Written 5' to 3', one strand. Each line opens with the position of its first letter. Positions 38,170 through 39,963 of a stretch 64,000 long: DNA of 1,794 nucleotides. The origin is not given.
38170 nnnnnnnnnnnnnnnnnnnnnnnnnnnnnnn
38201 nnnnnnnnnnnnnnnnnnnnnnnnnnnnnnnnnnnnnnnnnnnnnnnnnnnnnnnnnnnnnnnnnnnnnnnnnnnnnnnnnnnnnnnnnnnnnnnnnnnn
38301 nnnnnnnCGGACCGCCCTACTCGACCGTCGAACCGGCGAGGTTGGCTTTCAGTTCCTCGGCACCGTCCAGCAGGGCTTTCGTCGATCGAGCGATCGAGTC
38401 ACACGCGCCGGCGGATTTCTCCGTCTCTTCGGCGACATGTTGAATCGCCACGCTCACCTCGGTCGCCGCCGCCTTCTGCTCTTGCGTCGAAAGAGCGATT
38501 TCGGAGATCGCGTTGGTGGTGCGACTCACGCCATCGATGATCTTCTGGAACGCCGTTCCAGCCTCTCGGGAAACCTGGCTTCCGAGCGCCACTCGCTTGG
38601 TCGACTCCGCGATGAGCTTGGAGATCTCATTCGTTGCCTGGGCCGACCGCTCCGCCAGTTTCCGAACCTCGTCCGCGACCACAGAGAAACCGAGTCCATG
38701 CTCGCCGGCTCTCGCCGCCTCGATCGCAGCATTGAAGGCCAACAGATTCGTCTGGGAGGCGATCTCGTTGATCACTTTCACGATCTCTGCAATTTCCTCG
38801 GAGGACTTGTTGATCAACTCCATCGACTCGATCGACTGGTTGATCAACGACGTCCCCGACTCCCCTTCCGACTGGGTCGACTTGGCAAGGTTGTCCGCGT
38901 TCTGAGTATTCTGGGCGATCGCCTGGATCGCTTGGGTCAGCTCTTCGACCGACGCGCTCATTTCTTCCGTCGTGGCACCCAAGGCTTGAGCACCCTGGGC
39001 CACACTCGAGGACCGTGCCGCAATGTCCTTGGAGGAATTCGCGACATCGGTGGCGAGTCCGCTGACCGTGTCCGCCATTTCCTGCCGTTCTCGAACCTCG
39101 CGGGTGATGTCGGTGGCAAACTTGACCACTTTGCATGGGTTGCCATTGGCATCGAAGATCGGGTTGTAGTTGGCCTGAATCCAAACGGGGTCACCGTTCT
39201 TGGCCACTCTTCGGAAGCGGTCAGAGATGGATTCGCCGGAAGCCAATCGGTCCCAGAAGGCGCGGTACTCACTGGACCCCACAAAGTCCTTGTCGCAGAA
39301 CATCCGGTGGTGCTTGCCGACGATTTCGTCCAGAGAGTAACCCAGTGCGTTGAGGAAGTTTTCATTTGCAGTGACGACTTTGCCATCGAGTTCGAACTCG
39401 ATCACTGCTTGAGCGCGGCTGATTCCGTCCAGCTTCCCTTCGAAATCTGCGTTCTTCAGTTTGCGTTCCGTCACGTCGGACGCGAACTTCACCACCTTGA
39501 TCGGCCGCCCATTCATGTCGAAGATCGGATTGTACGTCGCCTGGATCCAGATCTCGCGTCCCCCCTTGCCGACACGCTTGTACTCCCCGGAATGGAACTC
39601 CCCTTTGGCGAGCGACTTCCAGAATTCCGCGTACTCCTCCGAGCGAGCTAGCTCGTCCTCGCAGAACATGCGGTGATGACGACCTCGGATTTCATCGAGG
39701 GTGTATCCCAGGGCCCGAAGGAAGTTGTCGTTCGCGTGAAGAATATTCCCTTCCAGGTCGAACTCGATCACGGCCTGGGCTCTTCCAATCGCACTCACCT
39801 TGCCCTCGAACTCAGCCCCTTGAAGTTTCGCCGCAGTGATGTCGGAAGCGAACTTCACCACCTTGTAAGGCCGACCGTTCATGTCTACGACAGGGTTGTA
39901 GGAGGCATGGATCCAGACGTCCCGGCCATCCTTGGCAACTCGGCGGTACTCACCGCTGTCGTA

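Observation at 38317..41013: Soluble chemoreceptor with five tandem PAS domains encoded by ~369-bp DNA repeats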

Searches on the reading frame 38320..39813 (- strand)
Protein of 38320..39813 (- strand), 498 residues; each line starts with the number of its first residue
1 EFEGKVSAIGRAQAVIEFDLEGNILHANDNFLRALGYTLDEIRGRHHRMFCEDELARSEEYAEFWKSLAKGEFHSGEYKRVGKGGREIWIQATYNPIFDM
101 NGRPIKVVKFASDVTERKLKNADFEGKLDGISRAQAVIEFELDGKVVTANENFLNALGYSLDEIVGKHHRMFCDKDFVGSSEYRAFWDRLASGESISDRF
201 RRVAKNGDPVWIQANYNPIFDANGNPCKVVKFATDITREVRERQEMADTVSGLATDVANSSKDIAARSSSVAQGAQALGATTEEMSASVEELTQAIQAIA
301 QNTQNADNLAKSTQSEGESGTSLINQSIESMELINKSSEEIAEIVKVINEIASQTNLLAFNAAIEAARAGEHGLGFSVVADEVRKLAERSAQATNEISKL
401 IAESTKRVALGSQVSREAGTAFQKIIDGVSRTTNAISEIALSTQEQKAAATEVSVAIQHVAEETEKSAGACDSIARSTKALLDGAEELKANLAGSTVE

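Call 51: predict_structure(alignment_id=A2)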
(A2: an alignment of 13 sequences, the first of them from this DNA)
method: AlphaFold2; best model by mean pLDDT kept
length: 498 residues; sequences in the alignment: 13
mean_pLDDT: 84.0   pTM: 0.36
mean pLDDT of the five models: 84.0, 82.8, 78.2, 66.3, 65.2
residues with pLDDT >= 90: 129; 70-90: 321; 50-70: 46; < 50: 2
segments of 3 or more residues with pLDDT < 50: none
pLDDT, mean of each block of 10 residues (from residue 1): 59 84 89 86 91 86 89 86 83 87 88 75 60 81 91 87 92 88 91 89 88 89 84 86 84 90 91 89 90 91 88 85 84 81 78 76 67 59 76 79 82 85 86 88 90 92 91 91 89 64
secondary structure, 60 per line:
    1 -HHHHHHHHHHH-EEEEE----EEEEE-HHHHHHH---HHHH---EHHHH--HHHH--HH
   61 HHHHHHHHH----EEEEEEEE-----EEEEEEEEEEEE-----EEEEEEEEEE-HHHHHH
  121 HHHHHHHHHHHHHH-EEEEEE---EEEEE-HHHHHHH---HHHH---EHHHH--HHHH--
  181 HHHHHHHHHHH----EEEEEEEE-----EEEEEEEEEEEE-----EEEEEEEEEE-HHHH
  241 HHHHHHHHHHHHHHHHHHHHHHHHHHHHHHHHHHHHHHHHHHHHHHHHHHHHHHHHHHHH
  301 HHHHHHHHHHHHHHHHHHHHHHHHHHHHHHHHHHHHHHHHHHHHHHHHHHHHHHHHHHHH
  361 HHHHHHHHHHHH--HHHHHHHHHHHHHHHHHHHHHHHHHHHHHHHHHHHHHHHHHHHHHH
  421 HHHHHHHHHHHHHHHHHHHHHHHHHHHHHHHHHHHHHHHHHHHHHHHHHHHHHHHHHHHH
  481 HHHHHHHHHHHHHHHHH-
elements in order: H2-12 E14-18 E23-27 H29-35 H39-42 H47-50 H53-56 H59-69 E74-81 E87-98 E104-113 H115-134 E136-141 E145-149 H151-157 H161-164 H169-172 H175-178 H181-191 E196-203 E209-220 E226-235 H237-372 H375-497
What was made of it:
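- Helical in-line linkers in the AF2 model (helix 115-134 between PAS4 and PAS5; helix 237-372 from PAS5 to the tip): call 51. The models are monomers, and the two-PAS model has pTM 0.36 (call 51), so the rod and dimer geometry is inferred.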

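Call 70: fold_search(model_id=the predicted structure, library=pdb)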
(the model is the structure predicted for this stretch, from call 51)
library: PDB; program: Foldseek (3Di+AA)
matches with E <= 10: 1407; with E <= 0.001: 581
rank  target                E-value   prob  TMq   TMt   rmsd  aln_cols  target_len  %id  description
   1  9cdr_A                1.6e-14  1.00  0.30  0.21   7.6       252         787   18  DosP Apo straight form (released 2024-11-20)
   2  3ewk                  3.9e-14  1.00  0.30  0.57   6.9       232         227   22  Structure of the redox sensor domain of Methylococcus capsulatus (Bath) MmoS (released 2009-03-24)
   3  9bgv_A                4.3e-14  1.00  0.30  0.21   7.5       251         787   18  DosP R97A straight form (released 2024-11-20)
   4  9a69_B                4.5e-14  1.00  0.31  0.24  49.8       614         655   17  Integrative model of MCPB-MCPC by crosslinking MS and deep learning (released 2024-09-18)
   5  9cmf_A                9.9e-14  1.00  0.32  0.22   7.4       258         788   17  Substrate bound DosP (released 2024-11-20)
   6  6pps_B                1.4e-13  1.00  0.20  0.38  13.4       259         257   21  A blue light illuminated LOV-PAS construct from the LOV-HK sensory protein from Brucella abortus (construct 15-273) (released 2020-07-15)
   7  6pps_D                1.7e-13  1.00  0.20  0.37  13.2       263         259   21  A blue light illuminated LOV-PAS construct from the LOV-HK sensory protein from Brucella abortus (construct 15-273) (released 2020-07-15)
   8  9ce0_B                3.2e-13  1.00  0.31  0.22   7.8       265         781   18  DosP Apo Bent form (released 2024-11-20)
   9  6pps_A                4.1e-13  1.00  0.20  0.37  12.4       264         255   21  A blue light illuminated LOV-PAS construct from the LOV-HK sensory protein from Brucella abortus (construct 15-273) (released 2020-07-15)
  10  9bkv_A                5.3e-13  1.00  0.32  0.22   7.8       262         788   18  DosP R97A bent form (released 2024-11-20)
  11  9qq6_A                5.8e-13  1.00  0.34  0.34   9.2       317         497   16  Structure of the Azotobacter vinelandii NifL-NifA complex (released 2025-06-18)
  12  9a65_B                6.1e-13  1.00  0.22  0.17  49.9       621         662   18  Integrative model of YVAQ-MCPB by crosslinking MS and deep learning (released 2024-09-18)
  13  6pps_C                7.8e-13  1.00  0.20  0.38  13.1       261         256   21  A blue light illuminated LOV-PAS construct from the LOV-HK sensory protein from Brucella abortus (construct 15-273) (released 2020-07-15)
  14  9bkv_B                1.1e-12  1.00  0.31  0.22   7.5       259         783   18  DosP R97A bent form (released 2024-11-20)
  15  6ph3_C                2.3e-12  1.00  0.20  0.39  13.2       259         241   20  LOV-PAS construct from the LOV-HK sensory protein from Brucella abortus (dark-adapted, construct 15-273) (released 2020-12-30)
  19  3zx6_B                7.1e-12  1.00  0.49  0.79   2.0       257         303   36  Structure of Hamp(AF1503)-Tsr fusion - Hamp (A291V) mutant (released 2012-02-29)
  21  3zx6_A                2.4e-11  1.00  0.50  0.80   1.9       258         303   36  Structure of Hamp(AF1503)-Tsr fusion - Hamp (A291V) mutant (released 2012-02-29)
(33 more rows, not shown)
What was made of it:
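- Tsr-like hairpin (36% identity, rmsd 2.0 over 257 columns): call 70.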

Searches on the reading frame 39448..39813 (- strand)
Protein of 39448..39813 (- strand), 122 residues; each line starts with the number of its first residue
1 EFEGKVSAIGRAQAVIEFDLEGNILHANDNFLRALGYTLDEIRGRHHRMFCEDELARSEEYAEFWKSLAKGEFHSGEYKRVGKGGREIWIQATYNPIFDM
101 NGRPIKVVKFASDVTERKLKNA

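Call 10: search_solved_structures(query=window:39448-39813:-, max_evalue=0.01, show_alignments=4)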
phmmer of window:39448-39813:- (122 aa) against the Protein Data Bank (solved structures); distinct sequences matched with E-value up to 0.01: 44.
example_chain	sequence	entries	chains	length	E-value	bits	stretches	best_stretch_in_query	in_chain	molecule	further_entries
3ewk_A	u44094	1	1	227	1.3e-16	63.8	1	18-118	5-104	Sensor protein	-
8dik_A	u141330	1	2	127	1.3e-13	54.1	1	18-98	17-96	Aerotaxis receptor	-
31cj_A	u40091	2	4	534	1.3e-11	47.7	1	18-97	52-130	Aerotaxis receptor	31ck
2z6c_A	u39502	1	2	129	9.4e-07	32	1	24-115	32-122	Phototropin-1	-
8qi8_A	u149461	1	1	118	3.5e-05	26.9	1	24-117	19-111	Phototropin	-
8qi9_A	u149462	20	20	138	4.4e-05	26.6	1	24-117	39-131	Phototropin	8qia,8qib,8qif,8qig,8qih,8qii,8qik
6ph3_A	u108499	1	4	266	7e-05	25.9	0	23-115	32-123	Blue-light-activated histidine kinase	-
6pps_A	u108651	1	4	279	7.7e-05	25.8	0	23-115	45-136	Blue-light-activated histidine kinase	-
9clo_A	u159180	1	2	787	8.8e-05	25.6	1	14-118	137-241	Oxygen sensor protein DosP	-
9bgv_A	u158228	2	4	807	9.3e-05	25.5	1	14-118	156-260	Oxygen sensor protein DosP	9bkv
1n9l_A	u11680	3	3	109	9.8e-05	25.5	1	24-115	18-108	putative blue light receptor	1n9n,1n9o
2z6d_A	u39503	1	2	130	0.00011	25.2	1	24-114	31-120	Phototropin-2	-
9cmf_A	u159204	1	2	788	0.00014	25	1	14-118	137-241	Oxygen sensor protein DosP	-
9cdr_A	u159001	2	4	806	0.00014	24.9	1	14-118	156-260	Oxygen sensor protein DosP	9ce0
5hwt_A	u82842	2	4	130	0.00023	24.3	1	17-119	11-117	Sensor histidine kinase TodS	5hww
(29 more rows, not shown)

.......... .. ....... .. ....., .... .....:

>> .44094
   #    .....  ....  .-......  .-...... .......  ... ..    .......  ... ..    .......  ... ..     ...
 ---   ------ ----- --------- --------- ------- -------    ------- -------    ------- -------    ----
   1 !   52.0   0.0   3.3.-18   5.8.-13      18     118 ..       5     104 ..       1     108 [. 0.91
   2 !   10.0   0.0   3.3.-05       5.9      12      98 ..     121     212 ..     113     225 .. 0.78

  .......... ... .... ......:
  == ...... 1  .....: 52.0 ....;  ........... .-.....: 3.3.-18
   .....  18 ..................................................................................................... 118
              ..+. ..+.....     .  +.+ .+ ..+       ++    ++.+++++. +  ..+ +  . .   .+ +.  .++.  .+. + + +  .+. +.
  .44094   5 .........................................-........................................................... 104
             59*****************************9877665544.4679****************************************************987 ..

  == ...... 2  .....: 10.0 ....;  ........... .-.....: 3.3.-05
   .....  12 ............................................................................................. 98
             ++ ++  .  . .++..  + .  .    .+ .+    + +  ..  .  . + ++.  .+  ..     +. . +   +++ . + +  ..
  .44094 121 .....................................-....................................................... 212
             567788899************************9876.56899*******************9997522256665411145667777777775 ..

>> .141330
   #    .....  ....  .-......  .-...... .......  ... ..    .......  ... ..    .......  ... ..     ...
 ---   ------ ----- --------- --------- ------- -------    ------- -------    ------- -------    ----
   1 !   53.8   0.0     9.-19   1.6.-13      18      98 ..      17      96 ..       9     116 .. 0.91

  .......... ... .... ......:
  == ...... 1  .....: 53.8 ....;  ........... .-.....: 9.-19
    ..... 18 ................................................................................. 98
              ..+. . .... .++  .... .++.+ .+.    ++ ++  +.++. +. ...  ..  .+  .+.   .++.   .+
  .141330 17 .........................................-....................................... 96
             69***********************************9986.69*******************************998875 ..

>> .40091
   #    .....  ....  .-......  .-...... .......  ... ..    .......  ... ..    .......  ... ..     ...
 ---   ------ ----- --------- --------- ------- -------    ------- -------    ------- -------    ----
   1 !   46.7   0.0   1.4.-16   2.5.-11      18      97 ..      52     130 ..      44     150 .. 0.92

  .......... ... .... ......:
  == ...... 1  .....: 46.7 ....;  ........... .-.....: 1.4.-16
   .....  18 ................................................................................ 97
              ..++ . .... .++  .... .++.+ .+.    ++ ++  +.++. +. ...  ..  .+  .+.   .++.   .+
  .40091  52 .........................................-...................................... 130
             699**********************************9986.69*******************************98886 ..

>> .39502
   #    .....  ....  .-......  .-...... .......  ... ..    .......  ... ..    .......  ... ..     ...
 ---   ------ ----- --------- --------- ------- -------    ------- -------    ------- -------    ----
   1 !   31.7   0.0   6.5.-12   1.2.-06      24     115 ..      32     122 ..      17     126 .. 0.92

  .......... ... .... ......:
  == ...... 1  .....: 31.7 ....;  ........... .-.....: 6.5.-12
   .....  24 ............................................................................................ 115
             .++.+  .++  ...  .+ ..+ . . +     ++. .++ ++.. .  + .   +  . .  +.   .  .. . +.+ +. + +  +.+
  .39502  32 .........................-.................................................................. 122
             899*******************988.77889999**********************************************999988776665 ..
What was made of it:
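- On AerC-type FAD-binding PAS (PAS_FAD2 / cluster 9): It aligns with Aer W70 and the MmoS Trp (call 10).
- On LOV photosensor: The conserved Cys51 lies four residues downstream, aligned with the LOV Leu/Gln positions (call 10 alignment to 2z6c)
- Flavin class: the nearest solved sequences are FAD-binding MmoS PAS-A and Aer PAS (call 10). H47 aligns with the LOV adduct Cys and W65 with the LOV phosphate-binding Arg (call 10).
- Tried and rejected: A LOV-type photosensor was considered and rejected because the adduct Cys position is His (call 10).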

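Call 43: predict_structure(alignment_id=A1)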
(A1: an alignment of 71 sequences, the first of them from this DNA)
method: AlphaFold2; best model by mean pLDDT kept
length: 122 residues; sequences in the alignment: 71
mean_pLDDT: 95.3   pTM: 0.85
mean pLDDT of the five models: 95.3, 95.3, 94.9, 93.6, 93.5
residues with pLDDT >= 90: 106; 70-90: 16; 50-70: 0; < 50: 0
segments of 3 or more residues with pLDDT < 50: none
pLDDT, mean of each block of 10 residues (from residue 1): 86 95 98 96 98 97 98 97 95 98 98 92 82
secondary structure, 60 per line:
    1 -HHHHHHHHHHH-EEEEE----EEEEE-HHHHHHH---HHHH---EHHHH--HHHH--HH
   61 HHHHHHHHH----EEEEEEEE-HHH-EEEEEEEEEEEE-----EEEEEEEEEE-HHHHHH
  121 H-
elements in order: H2-12 E14-18 E23-27 H29-35 H39-42 H47-50 H53-56 H59-69 E74-81 E87-98 E104-113 H115-121
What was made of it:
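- On PAS fold: AF2 pLDDT 95.3 with canonical A-beta to I-beta order (call 43).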

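Call 45: fold_search(model_id=the predicted structure, library=pdb)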
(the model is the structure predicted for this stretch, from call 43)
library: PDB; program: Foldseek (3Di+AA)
matches with E <= 10: 1442; with E <= 0.001: 630
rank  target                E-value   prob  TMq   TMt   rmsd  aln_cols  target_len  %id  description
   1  9vf7_A                4.6e-09  1.00  0.82  0.72   2.7       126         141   22  Structure of Meiothermus ruber Mrub_1259 LOV domain with N- and C-terminal alpha helices (MrLOVe) (released 2025-06-25)
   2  2z6d_A                5.5e-09  1.00  0.78  0.80   2.7       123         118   24  Crystal structure of LOV1 domain of phototropin2 from Arabidopsis thaliana (released 2008-07-29)
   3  3ewk                  5.8e-09  1.00  0.77  0.43   1.9       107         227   30  Structure of the redox sensor domain of Methylococcus capsulatus (Bath) MmoS (released 2009-03-24)
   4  2gj3_B                5.8e-09  1.00  0.78  0.79   2.4       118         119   24  Crystal structure of the FAD-containing PAS domain of the protein NifL from Azotobacter vinelandii. (released 2007-03-06)
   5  9vf7_C                6.2e-09  1.00  0.83  0.75   2.6       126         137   22  Structure of Meiothermus ruber Mrub_1259 LOV domain with N- and C-terminal alpha helices (MrLOVe) (released 2025-06-25)
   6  7a6p_A                6.2e-09  1.00  0.79  0.66   3.0       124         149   16  Structural determinants underlying the adduct lifetime in a short LOV protein PpSB2-LOV (released 2021-03-10)
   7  6t74_A                6.5e-09  1.00  0.78  0.69   3.2       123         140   23  New antiparallel dimer of aureochrome 1a LOV domain mutants from Phaeodactylum tricornutum (released 2020-03-18)
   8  5dkk_A                7.8e-09  1.00  0.78  0.71   3.0       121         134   23  Structure of the dark-state monomer of the blue light photoreceptor Aureochrome 1a LOV from P. tricornutum (released 2016-01-13)
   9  8a7f_A                7.8e-09  1.00  0.79  0.29   3.0       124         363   17  Crystal structure of a chimeric LOV-Histidine kinase SB2F1-I66R mutant (asymmetrical variant, trigonal form with long  (released 2024-01-10)
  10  9bgv_A                9.3e-09  1.00  0.71  0.13   4.2       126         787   23  DosP R97A straight form (released 2024-11-20)
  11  9cmf_A                9.3e-09  1.00  0.69  0.13   4.3       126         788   23  Substrate bound DosP (released 2024-11-20)
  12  5hww_A                1.1e-08  1.00  0.72  0.69   2.7       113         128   24  Crystal structure of PAS1 complexed with 1,2,4-TMB (released 2016-03-02)
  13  9vf7_D                1.2e-08  1.00  0.84  0.75   2.5       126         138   22  Structure of Meiothermus ruber Mrub_1259 LOV domain with N- and C-terminal alpha helices (MrLOVe) (released 2025-06-25)
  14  8a36_A                1.2e-08  1.00  0.78  0.72   3.0       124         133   18  Crystal structure of PpSB1-LOV-K117E mutant (dark state), monoclinic form (released 2023-07-05)
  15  8iyn                  1.2e-08  1.00  0.72  0.72   4.0       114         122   23  Crystal structure of LOV1 D33N mutant of phototropin from Klebsormidium nitens (released 2024-04-10)
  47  2z6c_A                5.6e-08  1.00  0.71  0.72   2.4       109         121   27  Crystal structure of LOV1 domain of phototropin1 from Arabidopsis thaliana (released 2008-07-29)
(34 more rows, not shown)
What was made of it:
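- DosP and FixL heme PAS domains appear among the fold matches (calls 45, 70).
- On PAS fold: 630 PDB PAS matches at E <= 0.001 (call 45)
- The nearest folds are LOV, MmoS, NifL and Aer (call 45).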

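Call 61: search_protein_representatives(alignment_id=A1)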
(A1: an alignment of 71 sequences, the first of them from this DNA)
Query: 71 sequences, 122 profile positions. Proteins with E-value up to 0.001 (for the whole library): 157838; up to 1e-10: 48945; up to 1e-30: 4981. The best 150 are listed.
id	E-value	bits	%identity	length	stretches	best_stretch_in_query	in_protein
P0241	0.0e+00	1431.2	-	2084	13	2-119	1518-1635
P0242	0.0e+00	1298.4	-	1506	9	2-118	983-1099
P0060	0.0e+00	1232.7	-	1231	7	1-121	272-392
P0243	0.0e+00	1208.1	-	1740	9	2-119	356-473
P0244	0.0e+00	1197.0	-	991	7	2-121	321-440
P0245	0.0e+00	1079.9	-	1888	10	2-121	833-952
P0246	0.0e+00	1030.3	-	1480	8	2-119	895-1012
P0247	1.1e-290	961.5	-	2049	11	2-119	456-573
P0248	1.7e-290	960.9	-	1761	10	2-121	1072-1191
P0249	5.1e-288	952.9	-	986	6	2-121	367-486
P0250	1.6e-275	912.5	-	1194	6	3-120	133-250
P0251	5.4e-275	910.9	-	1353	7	2-119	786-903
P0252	3.8e-273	904.9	-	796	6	2-120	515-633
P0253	1.0e-265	880.9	-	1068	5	3-120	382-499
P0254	2.9e-259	860.1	-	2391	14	2-119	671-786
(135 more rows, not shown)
